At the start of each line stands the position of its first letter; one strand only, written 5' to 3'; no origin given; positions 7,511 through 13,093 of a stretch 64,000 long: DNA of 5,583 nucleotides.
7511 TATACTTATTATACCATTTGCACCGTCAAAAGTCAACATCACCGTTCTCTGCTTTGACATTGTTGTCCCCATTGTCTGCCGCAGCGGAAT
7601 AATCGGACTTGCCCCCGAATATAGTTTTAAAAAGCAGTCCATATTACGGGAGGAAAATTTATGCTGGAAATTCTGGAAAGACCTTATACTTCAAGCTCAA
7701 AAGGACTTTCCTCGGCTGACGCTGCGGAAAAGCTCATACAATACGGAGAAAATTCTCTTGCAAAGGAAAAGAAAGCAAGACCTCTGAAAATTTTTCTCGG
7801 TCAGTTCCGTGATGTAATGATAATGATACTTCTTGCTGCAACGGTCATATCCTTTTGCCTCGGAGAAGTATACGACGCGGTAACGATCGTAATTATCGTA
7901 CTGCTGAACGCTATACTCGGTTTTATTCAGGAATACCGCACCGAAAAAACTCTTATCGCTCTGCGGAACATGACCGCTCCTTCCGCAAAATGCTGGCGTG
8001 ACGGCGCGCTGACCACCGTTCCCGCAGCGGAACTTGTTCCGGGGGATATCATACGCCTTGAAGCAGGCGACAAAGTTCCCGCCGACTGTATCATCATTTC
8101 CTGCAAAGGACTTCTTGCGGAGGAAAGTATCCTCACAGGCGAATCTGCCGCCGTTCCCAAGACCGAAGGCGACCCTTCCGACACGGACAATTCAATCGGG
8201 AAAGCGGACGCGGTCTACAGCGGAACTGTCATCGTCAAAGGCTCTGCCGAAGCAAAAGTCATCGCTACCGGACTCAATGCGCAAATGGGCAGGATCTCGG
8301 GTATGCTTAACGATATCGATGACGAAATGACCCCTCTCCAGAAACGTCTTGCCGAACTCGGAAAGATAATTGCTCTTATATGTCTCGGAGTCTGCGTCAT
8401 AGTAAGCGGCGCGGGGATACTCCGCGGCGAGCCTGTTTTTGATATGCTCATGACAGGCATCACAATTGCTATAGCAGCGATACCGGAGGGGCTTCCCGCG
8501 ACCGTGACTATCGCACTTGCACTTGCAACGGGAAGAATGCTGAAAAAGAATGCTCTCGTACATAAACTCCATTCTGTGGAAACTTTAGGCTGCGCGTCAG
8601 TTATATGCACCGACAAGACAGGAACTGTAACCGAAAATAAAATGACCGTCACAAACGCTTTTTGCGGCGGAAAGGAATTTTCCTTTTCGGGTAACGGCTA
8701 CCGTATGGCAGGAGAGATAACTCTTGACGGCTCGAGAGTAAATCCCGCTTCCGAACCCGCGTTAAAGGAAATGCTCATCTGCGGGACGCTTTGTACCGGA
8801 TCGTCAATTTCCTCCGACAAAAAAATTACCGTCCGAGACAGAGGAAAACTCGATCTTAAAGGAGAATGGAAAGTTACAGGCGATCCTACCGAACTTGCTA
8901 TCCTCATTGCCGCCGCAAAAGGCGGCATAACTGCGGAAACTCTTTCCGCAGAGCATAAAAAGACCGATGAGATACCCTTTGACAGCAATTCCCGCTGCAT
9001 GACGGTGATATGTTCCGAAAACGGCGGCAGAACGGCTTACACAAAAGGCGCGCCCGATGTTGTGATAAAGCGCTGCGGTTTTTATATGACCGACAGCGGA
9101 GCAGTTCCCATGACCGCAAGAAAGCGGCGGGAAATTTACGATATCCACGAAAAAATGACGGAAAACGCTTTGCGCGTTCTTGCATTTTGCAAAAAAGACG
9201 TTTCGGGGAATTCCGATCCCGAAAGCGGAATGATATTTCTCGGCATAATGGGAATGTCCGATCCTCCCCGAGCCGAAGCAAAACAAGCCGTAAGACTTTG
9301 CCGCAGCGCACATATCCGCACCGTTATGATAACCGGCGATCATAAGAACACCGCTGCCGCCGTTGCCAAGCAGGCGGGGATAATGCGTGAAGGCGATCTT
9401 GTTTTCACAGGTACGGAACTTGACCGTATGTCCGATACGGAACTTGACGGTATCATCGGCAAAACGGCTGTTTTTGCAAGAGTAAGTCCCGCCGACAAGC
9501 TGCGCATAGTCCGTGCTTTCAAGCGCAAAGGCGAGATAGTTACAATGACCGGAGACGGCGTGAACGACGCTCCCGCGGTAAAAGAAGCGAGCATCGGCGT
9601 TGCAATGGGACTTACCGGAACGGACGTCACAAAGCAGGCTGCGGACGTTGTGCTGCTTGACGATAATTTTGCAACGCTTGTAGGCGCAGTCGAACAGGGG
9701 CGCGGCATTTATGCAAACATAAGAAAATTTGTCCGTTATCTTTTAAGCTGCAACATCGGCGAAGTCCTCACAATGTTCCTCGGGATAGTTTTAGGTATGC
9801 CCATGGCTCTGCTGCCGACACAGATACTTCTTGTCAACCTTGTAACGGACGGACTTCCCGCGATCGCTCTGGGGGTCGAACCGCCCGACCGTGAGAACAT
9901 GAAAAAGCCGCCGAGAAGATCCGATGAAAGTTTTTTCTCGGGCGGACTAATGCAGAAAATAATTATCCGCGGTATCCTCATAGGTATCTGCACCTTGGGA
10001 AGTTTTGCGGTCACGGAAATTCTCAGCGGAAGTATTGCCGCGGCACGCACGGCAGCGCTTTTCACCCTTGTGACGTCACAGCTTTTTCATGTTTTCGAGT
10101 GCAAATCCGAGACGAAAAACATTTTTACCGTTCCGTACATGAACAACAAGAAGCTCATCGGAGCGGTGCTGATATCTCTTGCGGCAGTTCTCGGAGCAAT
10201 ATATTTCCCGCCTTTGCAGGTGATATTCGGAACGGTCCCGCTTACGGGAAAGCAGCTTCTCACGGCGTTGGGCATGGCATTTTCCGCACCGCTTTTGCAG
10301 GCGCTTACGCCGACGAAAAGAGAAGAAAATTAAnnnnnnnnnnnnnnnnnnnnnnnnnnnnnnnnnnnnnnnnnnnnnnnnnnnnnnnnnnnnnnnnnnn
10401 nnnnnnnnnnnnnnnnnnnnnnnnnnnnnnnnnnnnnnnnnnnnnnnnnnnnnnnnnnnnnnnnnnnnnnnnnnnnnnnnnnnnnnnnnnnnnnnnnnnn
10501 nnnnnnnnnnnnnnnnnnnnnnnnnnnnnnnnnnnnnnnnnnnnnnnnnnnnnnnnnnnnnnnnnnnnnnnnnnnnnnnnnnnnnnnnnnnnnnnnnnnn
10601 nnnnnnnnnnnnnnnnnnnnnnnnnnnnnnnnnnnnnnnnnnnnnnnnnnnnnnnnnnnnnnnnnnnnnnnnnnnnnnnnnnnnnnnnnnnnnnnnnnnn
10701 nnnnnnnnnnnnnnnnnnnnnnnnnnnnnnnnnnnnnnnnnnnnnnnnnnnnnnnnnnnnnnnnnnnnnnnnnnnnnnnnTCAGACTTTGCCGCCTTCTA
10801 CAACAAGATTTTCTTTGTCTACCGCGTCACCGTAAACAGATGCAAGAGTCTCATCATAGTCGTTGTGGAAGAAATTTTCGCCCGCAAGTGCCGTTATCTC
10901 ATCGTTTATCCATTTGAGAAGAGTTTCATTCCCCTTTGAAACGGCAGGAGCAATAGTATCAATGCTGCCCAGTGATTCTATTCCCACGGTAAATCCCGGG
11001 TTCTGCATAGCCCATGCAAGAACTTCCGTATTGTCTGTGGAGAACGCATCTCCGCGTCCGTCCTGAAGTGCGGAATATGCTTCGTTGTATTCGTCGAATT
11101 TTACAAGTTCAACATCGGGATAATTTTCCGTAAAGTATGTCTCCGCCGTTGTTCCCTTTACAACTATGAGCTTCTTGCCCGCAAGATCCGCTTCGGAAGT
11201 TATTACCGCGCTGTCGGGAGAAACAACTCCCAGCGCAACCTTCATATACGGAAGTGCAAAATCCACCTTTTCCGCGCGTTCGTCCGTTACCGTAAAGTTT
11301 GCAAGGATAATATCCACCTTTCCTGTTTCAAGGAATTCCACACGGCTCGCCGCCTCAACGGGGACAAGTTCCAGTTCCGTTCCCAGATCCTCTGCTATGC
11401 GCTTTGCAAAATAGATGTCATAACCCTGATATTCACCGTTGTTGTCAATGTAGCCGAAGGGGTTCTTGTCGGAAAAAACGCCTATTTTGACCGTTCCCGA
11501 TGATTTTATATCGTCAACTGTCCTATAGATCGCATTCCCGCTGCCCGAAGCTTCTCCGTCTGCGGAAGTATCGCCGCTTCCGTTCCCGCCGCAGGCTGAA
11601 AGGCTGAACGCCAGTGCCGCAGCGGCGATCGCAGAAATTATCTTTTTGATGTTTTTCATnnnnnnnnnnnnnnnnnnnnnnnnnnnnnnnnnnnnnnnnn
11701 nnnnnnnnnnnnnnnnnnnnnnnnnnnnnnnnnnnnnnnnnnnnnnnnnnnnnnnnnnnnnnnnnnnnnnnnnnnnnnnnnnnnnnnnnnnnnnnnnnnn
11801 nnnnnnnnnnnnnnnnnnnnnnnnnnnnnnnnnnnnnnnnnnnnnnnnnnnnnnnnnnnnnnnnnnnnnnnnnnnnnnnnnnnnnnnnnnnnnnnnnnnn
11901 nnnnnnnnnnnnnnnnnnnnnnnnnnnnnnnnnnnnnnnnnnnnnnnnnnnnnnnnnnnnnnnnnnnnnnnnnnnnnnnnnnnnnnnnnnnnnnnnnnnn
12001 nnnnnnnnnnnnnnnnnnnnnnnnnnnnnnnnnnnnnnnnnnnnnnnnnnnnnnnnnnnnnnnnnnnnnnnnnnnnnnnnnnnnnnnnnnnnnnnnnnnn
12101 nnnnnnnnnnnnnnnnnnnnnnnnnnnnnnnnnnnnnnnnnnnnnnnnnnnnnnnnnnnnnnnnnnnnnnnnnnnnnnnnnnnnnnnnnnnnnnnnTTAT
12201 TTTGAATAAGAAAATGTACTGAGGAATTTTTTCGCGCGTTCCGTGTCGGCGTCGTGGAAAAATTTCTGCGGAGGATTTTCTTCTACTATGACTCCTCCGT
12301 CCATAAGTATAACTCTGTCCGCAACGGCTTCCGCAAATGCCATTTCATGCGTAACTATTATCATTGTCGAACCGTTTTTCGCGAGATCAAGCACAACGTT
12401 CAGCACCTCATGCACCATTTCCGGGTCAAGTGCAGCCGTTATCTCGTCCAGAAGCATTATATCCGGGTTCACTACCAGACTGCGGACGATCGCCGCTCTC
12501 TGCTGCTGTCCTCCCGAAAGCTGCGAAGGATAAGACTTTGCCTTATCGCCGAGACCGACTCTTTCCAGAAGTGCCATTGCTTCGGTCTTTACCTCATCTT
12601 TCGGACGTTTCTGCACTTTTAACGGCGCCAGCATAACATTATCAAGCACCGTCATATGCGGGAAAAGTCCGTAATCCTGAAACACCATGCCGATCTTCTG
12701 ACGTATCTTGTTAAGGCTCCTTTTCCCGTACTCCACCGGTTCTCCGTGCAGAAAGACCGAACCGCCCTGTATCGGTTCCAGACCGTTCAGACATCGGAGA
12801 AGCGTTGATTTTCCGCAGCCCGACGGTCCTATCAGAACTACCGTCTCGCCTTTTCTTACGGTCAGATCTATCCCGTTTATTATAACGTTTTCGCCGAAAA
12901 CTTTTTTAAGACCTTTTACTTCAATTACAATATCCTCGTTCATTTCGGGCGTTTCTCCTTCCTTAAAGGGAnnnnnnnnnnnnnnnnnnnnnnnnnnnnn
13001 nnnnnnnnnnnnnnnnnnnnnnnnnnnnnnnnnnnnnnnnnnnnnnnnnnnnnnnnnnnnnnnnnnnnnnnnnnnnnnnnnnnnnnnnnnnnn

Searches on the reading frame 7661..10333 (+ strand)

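Call 10: search_protein_families(library=pfam, proteins=[window:7661-10333:+])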
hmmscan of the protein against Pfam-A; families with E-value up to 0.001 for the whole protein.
window:7661-10333:+ (890 aa): 6 families
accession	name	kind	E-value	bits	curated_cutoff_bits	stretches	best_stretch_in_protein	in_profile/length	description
PF00122.25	E1-E2_ATPase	-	1.1e-49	168.8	28.1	1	104-296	2-181/181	E1-E2 ATPase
PF00689.26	Cation_ATPase_C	-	3.5e-48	164.1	27.3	1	714-879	1-168/175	Cation transporting ATPase, C-terminus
PF13246.12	Cation_ATPase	-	1.9e-21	76.3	21.7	1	400-474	14-90/91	Cation transport ATPase (P-type)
PF00702.32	Hydrolase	-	3.6e-17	63.8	26.4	1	528-643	89-190/191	haloacid dehalogenase-like hydrolase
PF00690.31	Cation_ATPase_N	-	4.7e-17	61.8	20.4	1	3-64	8-69/69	Cation transporter/ATPase, N-terminus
PF12710.13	HAD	-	0.0002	22.3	27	1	538-639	88-187/189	haloacid dehalogenase-like hydrolase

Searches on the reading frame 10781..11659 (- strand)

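Call 51: search_protein_families(library=pfam, proteins=[window:10781-11659:-])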
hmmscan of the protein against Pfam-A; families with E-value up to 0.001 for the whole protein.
window:10781-11659:- (292 aa): 2 families
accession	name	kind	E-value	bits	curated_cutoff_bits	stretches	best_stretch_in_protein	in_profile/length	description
PF00497.25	SBP_bac_3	-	2.2e-28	99.1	26.4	1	57-258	1-116/132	Bacterial extracellular solute-binding proteins, family 3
PF10613.14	Lig_chan-Glu_bd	-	4.4e-07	30.4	30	1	108-146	72-110/115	Ligated ion channel L-glutamate- and glycine-binding site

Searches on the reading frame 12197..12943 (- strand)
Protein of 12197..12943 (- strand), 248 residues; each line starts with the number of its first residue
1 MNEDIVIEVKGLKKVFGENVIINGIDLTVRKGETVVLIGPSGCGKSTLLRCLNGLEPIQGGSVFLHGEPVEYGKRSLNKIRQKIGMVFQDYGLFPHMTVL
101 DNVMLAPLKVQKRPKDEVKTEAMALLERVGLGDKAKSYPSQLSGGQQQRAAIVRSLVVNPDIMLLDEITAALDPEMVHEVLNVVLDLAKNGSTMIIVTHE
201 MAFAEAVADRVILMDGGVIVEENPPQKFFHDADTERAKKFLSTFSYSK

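Call 51: search_protein_families(library=pfam, proteins=[window:12197-12943:-])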
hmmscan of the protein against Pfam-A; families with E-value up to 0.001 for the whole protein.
window:12197-12943:- (248 aa): 8 families
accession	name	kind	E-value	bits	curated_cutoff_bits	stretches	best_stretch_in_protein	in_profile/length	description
PF00005.33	ABC_tran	-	8.3e-38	130.5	25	1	23-170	2-137/137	ABC transporter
PF13304.12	AAA_21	-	3.2e-13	50.9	27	2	127-201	223-300/304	AAA domain, putative AbiEii toxin, Type IV TA system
PF02463.25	SMC_N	-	5.1e-08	33.1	40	1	124-209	125-206/220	RecF/RecN/SMC N terminal domain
PF13401.12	AAA_22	-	0.00014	22.6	27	1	34-180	7-104/130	AAA domain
PF13191.12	AAA_16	-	0.00017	22.6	32.6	1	30-75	20-64/167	AAA ATPase domain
PF01695.23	IstB_IS21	-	0.00021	21.3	24.1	0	29-60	89-119/238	IstB-like ATP binding protein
PF03193.22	RsgA_GTPase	-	0.00028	21.2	30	1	31-55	105-129/174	RsgA GTPase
PF03215.21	Rad17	-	0.00037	20.9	23.8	0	27-119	40-131/186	Rad17 P-loop domain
